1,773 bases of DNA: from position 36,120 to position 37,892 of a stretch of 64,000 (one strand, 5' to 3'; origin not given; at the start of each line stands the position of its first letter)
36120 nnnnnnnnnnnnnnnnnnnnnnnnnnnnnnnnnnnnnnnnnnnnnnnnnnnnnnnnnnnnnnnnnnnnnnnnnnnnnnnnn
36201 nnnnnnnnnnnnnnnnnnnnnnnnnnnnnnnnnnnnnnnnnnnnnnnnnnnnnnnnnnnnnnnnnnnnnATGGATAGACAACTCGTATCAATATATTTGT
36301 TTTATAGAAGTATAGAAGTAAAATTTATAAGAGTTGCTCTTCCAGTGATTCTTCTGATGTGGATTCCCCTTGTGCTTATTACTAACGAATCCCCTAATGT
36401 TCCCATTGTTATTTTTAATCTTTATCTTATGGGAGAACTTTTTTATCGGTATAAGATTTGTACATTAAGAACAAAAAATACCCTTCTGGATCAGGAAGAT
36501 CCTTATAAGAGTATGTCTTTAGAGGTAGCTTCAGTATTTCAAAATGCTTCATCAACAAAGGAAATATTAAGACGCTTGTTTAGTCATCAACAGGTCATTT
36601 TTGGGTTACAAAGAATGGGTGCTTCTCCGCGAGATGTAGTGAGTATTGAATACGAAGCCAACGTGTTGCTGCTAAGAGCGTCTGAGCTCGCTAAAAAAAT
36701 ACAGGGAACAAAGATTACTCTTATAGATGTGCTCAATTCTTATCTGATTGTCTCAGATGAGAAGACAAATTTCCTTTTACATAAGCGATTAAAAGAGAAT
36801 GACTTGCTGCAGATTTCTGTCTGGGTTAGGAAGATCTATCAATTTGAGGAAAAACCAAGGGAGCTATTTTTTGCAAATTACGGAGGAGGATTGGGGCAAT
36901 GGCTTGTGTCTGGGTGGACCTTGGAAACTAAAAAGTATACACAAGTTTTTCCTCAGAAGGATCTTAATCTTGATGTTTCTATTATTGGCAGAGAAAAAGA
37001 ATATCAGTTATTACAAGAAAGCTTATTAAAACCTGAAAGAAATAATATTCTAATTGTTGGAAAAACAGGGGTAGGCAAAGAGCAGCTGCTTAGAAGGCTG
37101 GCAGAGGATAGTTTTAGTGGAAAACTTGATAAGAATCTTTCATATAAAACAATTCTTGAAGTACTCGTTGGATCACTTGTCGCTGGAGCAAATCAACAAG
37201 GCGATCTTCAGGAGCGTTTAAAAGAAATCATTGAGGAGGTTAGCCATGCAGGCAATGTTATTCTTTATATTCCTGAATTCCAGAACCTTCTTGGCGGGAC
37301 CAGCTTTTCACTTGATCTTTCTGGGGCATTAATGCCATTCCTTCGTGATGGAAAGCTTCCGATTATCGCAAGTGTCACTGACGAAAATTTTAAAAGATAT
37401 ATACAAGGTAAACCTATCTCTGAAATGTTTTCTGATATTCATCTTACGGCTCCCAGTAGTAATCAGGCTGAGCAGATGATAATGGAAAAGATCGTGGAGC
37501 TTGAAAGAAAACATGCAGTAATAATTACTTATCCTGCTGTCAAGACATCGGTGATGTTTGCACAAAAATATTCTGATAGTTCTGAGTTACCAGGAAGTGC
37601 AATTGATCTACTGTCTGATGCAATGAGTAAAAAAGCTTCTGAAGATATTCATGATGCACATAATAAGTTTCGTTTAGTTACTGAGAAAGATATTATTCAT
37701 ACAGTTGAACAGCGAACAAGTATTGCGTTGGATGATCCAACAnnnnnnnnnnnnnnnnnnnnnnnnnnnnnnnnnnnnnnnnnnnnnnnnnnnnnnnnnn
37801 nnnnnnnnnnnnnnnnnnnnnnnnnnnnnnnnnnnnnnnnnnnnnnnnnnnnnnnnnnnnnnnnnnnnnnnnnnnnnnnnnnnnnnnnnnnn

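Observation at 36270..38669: Membrane-anchored Hsp100 paralogue with a catalytically dead first ATPase domain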

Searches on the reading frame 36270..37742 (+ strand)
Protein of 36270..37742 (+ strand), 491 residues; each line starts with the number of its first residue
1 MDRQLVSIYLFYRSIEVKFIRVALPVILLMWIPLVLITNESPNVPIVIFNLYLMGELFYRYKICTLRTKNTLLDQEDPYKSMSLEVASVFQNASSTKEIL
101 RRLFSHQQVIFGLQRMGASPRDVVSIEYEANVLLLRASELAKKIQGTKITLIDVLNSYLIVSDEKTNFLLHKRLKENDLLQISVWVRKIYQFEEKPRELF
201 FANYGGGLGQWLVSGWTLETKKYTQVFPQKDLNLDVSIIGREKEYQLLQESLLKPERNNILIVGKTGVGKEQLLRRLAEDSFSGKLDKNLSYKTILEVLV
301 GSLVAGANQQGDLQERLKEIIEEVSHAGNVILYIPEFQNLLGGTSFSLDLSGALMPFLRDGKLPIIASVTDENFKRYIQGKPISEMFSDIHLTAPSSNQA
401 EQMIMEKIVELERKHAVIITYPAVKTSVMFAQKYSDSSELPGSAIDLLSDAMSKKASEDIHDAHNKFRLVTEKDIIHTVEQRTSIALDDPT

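Call 6: find_homologous_proteins(query=window:36270-37742:+, max_evalue=0.001)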
Query seq(491 aa) (491 aa): 2303 proteins with E <= 0.001 among 8000 candidates; the best 120 are listed.
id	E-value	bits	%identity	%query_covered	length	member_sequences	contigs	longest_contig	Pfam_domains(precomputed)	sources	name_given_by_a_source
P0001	0.0e+0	1074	100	100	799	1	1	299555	PF00158.33,PF07724.21,PF00004.36,PF13401.13,PF17871.8,PF13238.13,PF07728.21,PF05621.18,PF10431.16,PF13191.13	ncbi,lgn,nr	ncbi:MAG: ATP-dependent Clp protease ATP-binding subunit [Candidatus Levybacteria bacterium]|nr:ATP-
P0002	4.6e-201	686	62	100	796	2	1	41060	PF20030.6,PF00158.33,PF07724.21,PF00004.36,PF13238.13,PF07728.21,PF10431.16,PF13191.13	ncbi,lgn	-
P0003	1.6e-196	671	61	100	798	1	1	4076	PF20030.6,PF00158.33,PF07724.21,PF00004.36,PF13401.13,PF13238.13,PF07728.21,PF10431.16,PF13191.13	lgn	-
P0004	7.1e-132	458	47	100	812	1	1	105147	PF00158.33,PF07724.21,PF00004.36,PF17871.8,PF05673.20,PF07728.21,PF10431.16,PF20720.4,PF13191.13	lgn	-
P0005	5.0e-130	452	44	100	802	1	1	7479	PF01695.24,PF00158.33,PF07724.21,PF12775.14,PF00004.36,PF13401.13,PF17871.8,PF07728.21,PF10431.16,PF20720.4,PF13191.13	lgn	-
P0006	8.3e-130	452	45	100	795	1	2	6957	PF01695.24,PF00158.33,PF07724.21,PF00004.36,PF13401.13,PF17871.8,PF05673.20,PF07728.21,PF10431.16,PF20720.4,PF13191.13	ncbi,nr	ncbi:MAG TPA: ATP-dependent Clp protease ATP-binding subunit [Patescibacteria group bacterium]|nr:AT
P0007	2.1e-128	447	46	100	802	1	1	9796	PF00158.33,PF07724.21,PF00004.36,PF17871.8,PF05673.20,PF07728.21,PF10431.16,PF20720.4,PF13191.13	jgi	-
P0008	9.0e-128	445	44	100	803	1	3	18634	PF00158.33,PF07724.21,PF00004.36,PF07728.21,PF10431.16,PF13191.13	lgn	-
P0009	8.2e-127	442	43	100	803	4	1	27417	PF00158.33,PF07724.21,PF00004.36,PF07728.21,PF10431.16,PF20720.4,PF13191.13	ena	-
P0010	1.9e-126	441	43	100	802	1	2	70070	PF00158.33,PF07724.21,PF12775.14,PF00004.36,PF13401.13,PF07728.21,PF10431.16,PF20720.4,PF13191.13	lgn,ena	-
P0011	3.7e-125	436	43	99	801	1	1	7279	PF00158.33,PF07724.21,PF00004.36,PF17871.8,PF07728.21,PF10431.16,PF13191.13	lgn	-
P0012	4.4e-125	436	45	100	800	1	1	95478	PF00158.33,PF07724.21,PF00004.36,PF17871.8,PF07728.21,PF10431.16,PF20720.4,PF13191.13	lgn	-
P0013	7.3e-125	435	44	100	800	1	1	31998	PF00158.33,PF07724.21,PF00004.36,PF13401.13,PF17871.8,PF07728.21,PF10431.16,PF20720.4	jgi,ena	-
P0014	1.0e-124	435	44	100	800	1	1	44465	PF00158.33,PF07724.21,PF00004.36,PF13401.13,PF17871.8,PF07728.21,PF10431.16,PF20720.4,PF13191.13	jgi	jgi:ATP-dependent Clp protease ATP-binding subunit ClpA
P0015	5.2e-124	432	43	99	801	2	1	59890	PF00158.33,PF07724.21,PF00004.36,PF17871.8,PF07728.21,PF10431.16,PF13191.13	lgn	-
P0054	7.8e-99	349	38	100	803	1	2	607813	PF00158.33,PF07724.21,PF00004.36,PF13401.13,PF17871.8,PF07728.21,PF10431.16,PF13191.13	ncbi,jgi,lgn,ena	-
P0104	6.9e-90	320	36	100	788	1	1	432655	PF00158.33,PF07724.21,PF12775.14,PF00004.36,PF13401.13,PF23569.2,PF17871.8,PF05673.20,PF07728.21,PF10431.16,PF13191.13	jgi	jgi:ATP-dependent Clp protease ATP-binding subunit ClpA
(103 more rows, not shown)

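Call 12: find_encoding_contigs(protein=P0054, flank=8000, max_places=2)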
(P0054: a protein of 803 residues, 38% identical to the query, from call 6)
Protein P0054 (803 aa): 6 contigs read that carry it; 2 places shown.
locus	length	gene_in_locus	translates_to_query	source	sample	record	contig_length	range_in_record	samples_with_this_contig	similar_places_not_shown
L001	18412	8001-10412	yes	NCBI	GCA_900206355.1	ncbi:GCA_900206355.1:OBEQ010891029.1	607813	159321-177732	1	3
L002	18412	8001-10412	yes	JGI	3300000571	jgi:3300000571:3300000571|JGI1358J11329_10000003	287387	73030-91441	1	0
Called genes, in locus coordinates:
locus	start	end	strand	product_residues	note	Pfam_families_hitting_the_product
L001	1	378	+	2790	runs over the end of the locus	-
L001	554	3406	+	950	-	PF02861:Clp_N, PF00004:AAA, PF13191:AAA_16 (weak), PF17871:AAA_lid_9, PF00004:AAA, PF07724:AAA_2, PF07728:AAA_5, PF10431:ClpB_D2-small, +7 more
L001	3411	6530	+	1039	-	PF00082:Peptidase_S8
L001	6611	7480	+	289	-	-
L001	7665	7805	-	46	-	-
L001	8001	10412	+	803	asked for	PF00004:AAA (faint), PF00158:Sigma54_activat (faint), PF13191:AAA_16 (faint), PF13401:AAA_22 (faint), PF17871:AAA_lid_9 (faint), PF07724:AAA_2, PF07728:AAA_5, PF10431:ClpB_D2-small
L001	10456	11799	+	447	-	-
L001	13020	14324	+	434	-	PF08529:NusA_N, PF13184:KH_NusA_1st, PF26594:KH_NusA_2nd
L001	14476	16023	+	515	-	PF00009:GTP_EFTU, PF00071:Ras, PF01926:MMR_HSR1, PF22042:EF-G_D2, PF03144:GTP_EFTU_D2 (faint), PF11987:IF-2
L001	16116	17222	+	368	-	-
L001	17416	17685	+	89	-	PF00312:Ribosomal_S15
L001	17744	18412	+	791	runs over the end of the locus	PF01138:RNase_PH, PF03725:RNase_PH_C, PF03726:PNPase (faint), PF01138:RNase_PH, PF00013:KH_1, PF00575:S1, PF23459:S1_RRP5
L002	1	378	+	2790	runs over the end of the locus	-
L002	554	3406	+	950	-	PF02861:Clp_N, PF00004:AAA, PF13191:AAA_16 (weak), PF17871:AAA_lid_9, PF00004:AAA, PF07724:AAA_2, PF07728:AAA_5, PF10431:ClpB_D2-small, +7 more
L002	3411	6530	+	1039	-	PF00082:Peptidase_S8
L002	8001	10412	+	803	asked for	PF00004:AAA (faint), PF00158:Sigma54_activat (faint), PF13191:AAA_16 (faint), PF13401:AAA_22 (faint), PF17871:AAA_lid_9 (faint), PF07724:AAA_2, PF07728:AAA_5, PF10431:ClpB_D2-small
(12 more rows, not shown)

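Call 13: find_encoding_contigs(protein=P0104, flank=8000, max_places=2)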
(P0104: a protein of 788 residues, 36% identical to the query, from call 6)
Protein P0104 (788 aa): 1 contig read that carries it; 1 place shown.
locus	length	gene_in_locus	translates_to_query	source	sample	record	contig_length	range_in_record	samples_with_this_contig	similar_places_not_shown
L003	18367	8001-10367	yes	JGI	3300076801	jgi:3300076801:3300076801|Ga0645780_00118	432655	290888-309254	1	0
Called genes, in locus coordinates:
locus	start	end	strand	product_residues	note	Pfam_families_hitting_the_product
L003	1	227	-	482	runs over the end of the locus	PF00133:tRNA-synt_1, PF01406:tRNA-synt_1e (faint), PF09334:tRNA-synt_1g, PF00133:tRNA-synt_1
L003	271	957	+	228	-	PF18920:DUF5671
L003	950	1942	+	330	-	-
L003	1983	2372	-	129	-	-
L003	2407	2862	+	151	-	PF00293:NUDIX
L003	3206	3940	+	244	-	PF01628:HrcA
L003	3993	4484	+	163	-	PF01025:GrpE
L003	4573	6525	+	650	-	PF00012:HSP70, PF06723:MreB_Mbl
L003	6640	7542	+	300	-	PF00226:DnaJ, PF01556:DnaJ_C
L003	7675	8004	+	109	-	-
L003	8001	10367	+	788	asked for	PF05673:DUF815 (faint), PF00158:Sigma54_activat (faint), PF12775:AAA_7 (faint), PF17871:AAA_lid_9 (weak), PF00004:AAA (weak), PF07724:AAA_2, PF07728:AAA_5, PF10431:ClpB_D2-small, +3 more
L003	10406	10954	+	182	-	PF13453:Zn_ribbon_TFIIB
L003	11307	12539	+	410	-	PF08529:NusA_N, PF13184:KH_NusA_1st, PF26594:KH_NusA_2nd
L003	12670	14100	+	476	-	PF00009:GTP_EFTU, PF00071:Ras, PF00350:Dynamin_N (faint), PF01926:MMR_HSR1, PF22042:EF-G_D2, PF11987:IF-2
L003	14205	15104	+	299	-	-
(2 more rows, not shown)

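Call 18: find_related_loci(query=A1, collection=genome_contigs, flank=10000)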
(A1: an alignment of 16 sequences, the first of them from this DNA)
Query A1 (400 aa) in genome_contigs; peptide patterns used: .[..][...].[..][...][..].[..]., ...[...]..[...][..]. (x = any residue, [..] = any of these).
130 stretches matched a pattern; 116 encode a relative of the query (tblastn E <= 1e-3); the best 80 are kept; 80 distinct loci.
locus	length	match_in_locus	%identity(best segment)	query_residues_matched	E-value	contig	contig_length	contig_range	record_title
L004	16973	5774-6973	64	1-400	2e-169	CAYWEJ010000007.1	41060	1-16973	MAG TPA_asm: uncultured Gammaproteobacteria bacterium isolate SRP192515_co1_134 genome assembly, contig: NODE_750_length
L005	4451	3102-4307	45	1-400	1e-111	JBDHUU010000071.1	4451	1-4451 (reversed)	MAG: Candidatus Levyibacteriota bacterium isolate AS-MESO-3CA.208 NODE_77276_length_4451_cov_2.782579, whole genome shot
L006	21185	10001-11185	44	1-393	6e-111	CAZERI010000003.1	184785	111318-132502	MAG TPA_asm: uncultured Gammaproteobacteria bacterium isolate SRP278252_co1_729 genome assembly, contig: NODE_56_length_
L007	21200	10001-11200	45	3-400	5e-110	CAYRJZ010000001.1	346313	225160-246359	MAG TPA_asm: uncultured Gammaproteobacteria bacterium isolate SRP170004_co1_576 genome assembly, contig: NODE_25_length_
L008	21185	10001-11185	43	3-395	4e-108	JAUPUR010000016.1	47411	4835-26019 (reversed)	MAG: Patescibacteria group bacterium isolate erpe_2018_sw_18hr_WHONDRS-SW48-000091_B_bin.71 scaffold_55176, whole genome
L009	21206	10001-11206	44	1-400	5e-105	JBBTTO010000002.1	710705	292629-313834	MAG: Patescibacteria group bacterium isolate H52-bin062_1 H52_bin062_1_000000000002, whole genome shotgun sequence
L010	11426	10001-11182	43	1-392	2e-99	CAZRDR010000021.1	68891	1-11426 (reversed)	MAG TPA_asm: uncultured Gammaproteobacteria bacterium isolate SRP135725_co2_727 genome assembly, contig: k141_4576658, w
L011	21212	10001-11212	41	6-400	3e-94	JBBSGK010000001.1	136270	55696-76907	MAG: Candidatus Levyibacteriota bacterium isolate LS2_sbin.37 LS2_sbin.37_K_1061297_L_136270_cov_12.0000, whole genome s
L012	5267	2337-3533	41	4-400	1e-93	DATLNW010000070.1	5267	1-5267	MAG TPA_asm: Lysobacterales bacterium isolate SMAG_U13810 k141_1001694, whole genome shotgun sequence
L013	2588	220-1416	41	4-400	3e-96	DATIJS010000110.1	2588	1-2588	MAG TPA_asm: Candidatus Saccharimonadales bacterium isolate SMAG_U15697 k141_445282, whole genome shotgun sequence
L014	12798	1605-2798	38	4-400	1e-90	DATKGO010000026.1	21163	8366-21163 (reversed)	MAG TPA_asm: Patescibacteria group bacterium isolate SMAG_U14553 k141_96720, whole genome shotgun sequence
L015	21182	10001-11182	39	4-395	3e-88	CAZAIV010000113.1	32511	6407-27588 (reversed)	MAG TPA_asm: uncultured Gammaproteobacteria bacterium isolate SRP271791_co1_20 genome assembly, contig: k141_477810, who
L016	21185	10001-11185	39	8-400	4e-88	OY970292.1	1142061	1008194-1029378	MAG: Candidatus Levybacteria bacterium isolate MFD01916.bin.c.8 genome assembly, chromosome: 1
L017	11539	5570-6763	38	10-400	4e-87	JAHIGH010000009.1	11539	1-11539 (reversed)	MAG: Patescibacteria group bacterium isolate KR11_N2.mb.17 KR11_N2.mb.17_k141_5066, whole genome shotgun sequence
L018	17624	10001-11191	38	6-400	4e-87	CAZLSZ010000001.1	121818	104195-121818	MAG TPA_asm: uncultured Gammaproteobacteria bacterium isolate SRP170004_co1_21 genome assembly, contig: NODE_152_length_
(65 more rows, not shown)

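Call 35: predict_structure(alignment_id=A2)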
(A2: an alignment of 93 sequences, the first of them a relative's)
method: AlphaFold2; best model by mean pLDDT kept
length: 799 residues; sequences in the alignment: 93
mean_pLDDT: 87.4   pTM: 0.79
mean pLDDT of the five models: 87.4, 87.0, 85.2, 82.9, 82.8
residues with pLDDT >= 90: 392; 70-90: 362; 50-70: 44; < 50: 1
segments of 3 or more residues with pLDDT < 50: none
pLDDT, mean of each block of 10 residues (from residue 1): 80 88 92 91 92 89 80 87 90 91 94 94 93 95 93 97 94 95 93 78 55 66 82 69 92 89 90 89 82 87 80 84 84 90 73 85 91 86 90 91 89 90 95 85 93 85 75 93 83 88 90 90 84 84 90 91 91 91 74 76 90 94 91 82 87 92 86 88 91 91 90 91 91 93 90 87 92 89 92 88
secondary structure, 60 per line:
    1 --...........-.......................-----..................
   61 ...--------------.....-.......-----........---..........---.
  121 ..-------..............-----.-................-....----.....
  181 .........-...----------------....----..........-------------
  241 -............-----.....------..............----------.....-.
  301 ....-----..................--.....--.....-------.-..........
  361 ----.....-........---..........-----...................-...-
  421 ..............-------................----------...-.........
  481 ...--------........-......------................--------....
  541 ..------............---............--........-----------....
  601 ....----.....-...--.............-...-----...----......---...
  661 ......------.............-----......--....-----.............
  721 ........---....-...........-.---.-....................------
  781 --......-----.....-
elements in order (helices of 4 or more, strands of 3 or more residues): H3-13 H15-37 H43-63 H78-81 H84-90 H96-103 H107-116 H130-143 H151-166 H168-171 H176-189 H210-213 H218-223 E224-227 H242-253 E259-263 H270-283 E294-298 H300-304 H310-327 E330-334 H337-340 H351-360 E365-369 H371-378 H382-386 E387-391 H397-415 E417-419 H421-434 H442-457 E468-470 H472-483 H492-499 H501-506 H513-528 E537-542 H549-560 E567-571 H572-575 H578-585 H597-604 E609-613 H620-632 E634-636 E642-644 E649-654 H658-666 H673-685 H691-696 E699-702 H708-728 E732-735 H737-747 H755-774 E783-788 E794-798

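Call 37: fold_search(model_id=the predicted structure, library=pdb)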
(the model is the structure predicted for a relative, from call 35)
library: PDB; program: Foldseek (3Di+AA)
matches with E <= 10: 1678; with E <= 0.001: 1037
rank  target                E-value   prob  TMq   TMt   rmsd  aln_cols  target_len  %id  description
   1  9a66_A                1.2e-53  1.00  0.67  0.66  18.9       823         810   28  Integrative model of CLPC-CLPP by crosslinking MS and deep learning (released 2024-09-18)
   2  9rai_b                6.6e-48  1.00  0.64  0.67  17.6       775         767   30  Structure of the S.aureus MecA/ClpC/ClpP degradation system (released 2025-09-10)
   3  9rai_c                8.4e-48  1.00  0.64  0.66  16.8       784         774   29  Structure of the S.aureus MecA/ClpC/ClpP degradation system (released 2025-09-10)
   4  9rai_e                1.8e-47  1.00  0.65  0.67  17.7       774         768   30  Structure of the S.aureus MecA/ClpC/ClpP degradation system (released 2025-09-10)
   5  9if4_D                3.9e-47  1.00  0.62  0.84   4.5       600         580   32  Structure of the Mycobacterium Tuberculosis ClpC1P1P2 complex bound to the activator Bz-Leu-Leu (released 2025-08-27)
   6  9if4_C                4.3e-47  1.00  0.62  0.84   4.7       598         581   32  Structure of the Mycobacterium Tuberculosis ClpC1P1P2 complex bound to the activator Bz-Leu-Leu (released 2025-08-27)
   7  9rai_d                1.2e-46  1.00  0.63  0.66  17.6       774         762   29  Structure of the S.aureus MecA/ClpC/ClpP degradation system (released 2025-09-10)
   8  6qs6_A                1.4e-46  1.00  0.62  0.84   4.3       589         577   34  ClpB (DWB and K476C mutant) bound to casein in presence of ATPgammaS - state KC-1 (released 2019-07-03)
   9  9gi1_c                1.3e-45  1.00  0.64  0.85   4.7       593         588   36  Structure of the S.aureus MecA/ClpC/ClpP degradation system (released 2025-08-20)
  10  9gi1_b                1.3e-45  1.00  0.64  0.86   4.5       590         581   36  Structure of the S.aureus MecA/ClpC/ClpP degradation system (released 2025-08-20)
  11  9jvp_B                3.0e-45  1.00  0.63  0.83   4.5       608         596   31  CryoEM structure of M. tuberculosis ClpC1P1P2 complex bound to bortezomib, conformation 3 (released 2025-03-19)
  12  8a8u_D                5.1e-45  1.00  0.63  0.85   4.3       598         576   32  Mycobacterium tuberculosis ClpC1 hexamer structure (released 2022-10-26)
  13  9gi1_e                6.6e-45  1.00  0.64  0.86   4.3       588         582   36  Structure of the S.aureus MecA/ClpC/ClpP degradation system (released 2025-08-20)
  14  9jvp_C                6.6e-45  1.00  0.63  0.83   4.3       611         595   32  CryoEM structure of M. tuberculosis ClpC1P1P2 complex bound to bortezomib, conformation 3 (released 2025-03-19)
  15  8a8w_D                8.5e-45  1.00  0.63  0.86   4.2       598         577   32  Mycobacterium tuberculosis ClpC1 hexamer structure bound to the natural product antibiotic Ecumycin (class 1) (released 2022-10-26)
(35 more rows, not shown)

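Call 50: search_protein_families(library=pfam, alignment_id=A1, max_evalue=1)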
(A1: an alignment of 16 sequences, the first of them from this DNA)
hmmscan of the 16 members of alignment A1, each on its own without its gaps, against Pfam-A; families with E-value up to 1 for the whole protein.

A. member 1, seq(400 aa): 15 families
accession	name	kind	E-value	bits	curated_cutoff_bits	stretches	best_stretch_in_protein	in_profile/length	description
PF13191.12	AAA_16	-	1.2e-05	26.3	32.6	1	239-322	3-103/167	AAA ATPase domain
PF13401.12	AAA_22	-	0.00056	20.7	27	1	257-347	5-97/130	AAA domain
PF05621.17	TniB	-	0.0027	17.6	22.4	1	255-285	33-63/189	Bacterial TniB protein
PF00004.35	AAA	-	0.0036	18.2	21.2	1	260-361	1-95/131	ATPase family associated with various cellular activities (AAA)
PF08477.19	Roc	-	0.02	15.6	27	1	260-293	2-35/119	Ras of Complex, Roc, domain of DAPkinase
PF00437.27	T2SSE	-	0.025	13.7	24.9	1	226-277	111-162/370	Type II/IV secretion system protein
PF01637.24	ATPase_2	-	0.029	14.6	33.2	1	241-292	4-53/225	ATPase domain predominantly from Archaea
PF00158.32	Sigma54_activat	-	0.061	13.4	20.2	1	253-281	18-46/168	Sigma-54 interaction domain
PF05729.18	NACHT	-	0.077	13.3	26.7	1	260-289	3-32/167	NACHT domain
PF00071.28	Ras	-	0.097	12.7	21.6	1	260-288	2-30/162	Ras family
PF13238.12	AAA_18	-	0.1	13.5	29.4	1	260-293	1-34/128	AAA domain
PF16796.11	Microtub_bd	-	0.1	12.9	27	1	222-274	61-108/155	Microtubule binding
PF20594.3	DUF6794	-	0.12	12.8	27.1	1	189-229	21-62/83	Domain of unknown function (DUF6794)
PF03193.22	RsgA_GTPase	-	0.14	12.4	30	1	232-280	82-129/174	RsgA GTPase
PF07728.20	AAA_5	-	0.16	12.4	22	1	259-279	1-21/139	AAA domain (dynein-related subfamily)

B. families by the number of members that match (of 16 scanned): 45 families (the first 25 are shown)
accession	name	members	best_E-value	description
PF00004.35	AAA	16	1.3e-05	ATPase family associated with various cellular activities (AAA)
PF13191.12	AAA_16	15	2.5e-06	AAA ATPase domain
PF05673.19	DUF815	15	0.0016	Protein of unknown function (DUF815)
PF13401.12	AAA_22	8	0.00056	AAA domain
PF05621.17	TniB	8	0.0011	Bacterial TniB protein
PF07728.20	AAA_5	8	0.013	AAA domain (dynein-related subfamily)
PF14532.12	Sigma54_activ_2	7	0.0041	Sigma-54 interaction domain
PF20703.3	nSTAND1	7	0.0055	Novel STAND NTPase 1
PF01695.23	IstB_IS21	6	3.9e-05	IstB-like ATP binding protein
PF01637.24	ATPase_2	6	0.0058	ATPase domain predominantly from Archaea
PF20720.3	nSTAND3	6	0.016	Novel STAND NTPase 3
PF13555.12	AAA_29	6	0.017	P-loop containing region of AAA domain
PF00158.32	Sigma54_activat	5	0.00051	Sigma-54 interaction domain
PF12775.13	AAA_7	4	0.0014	P-loop containing dynein motor region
PF08477.19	Roc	4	0.02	Ras of Complex, Roc, domain of DAPkinase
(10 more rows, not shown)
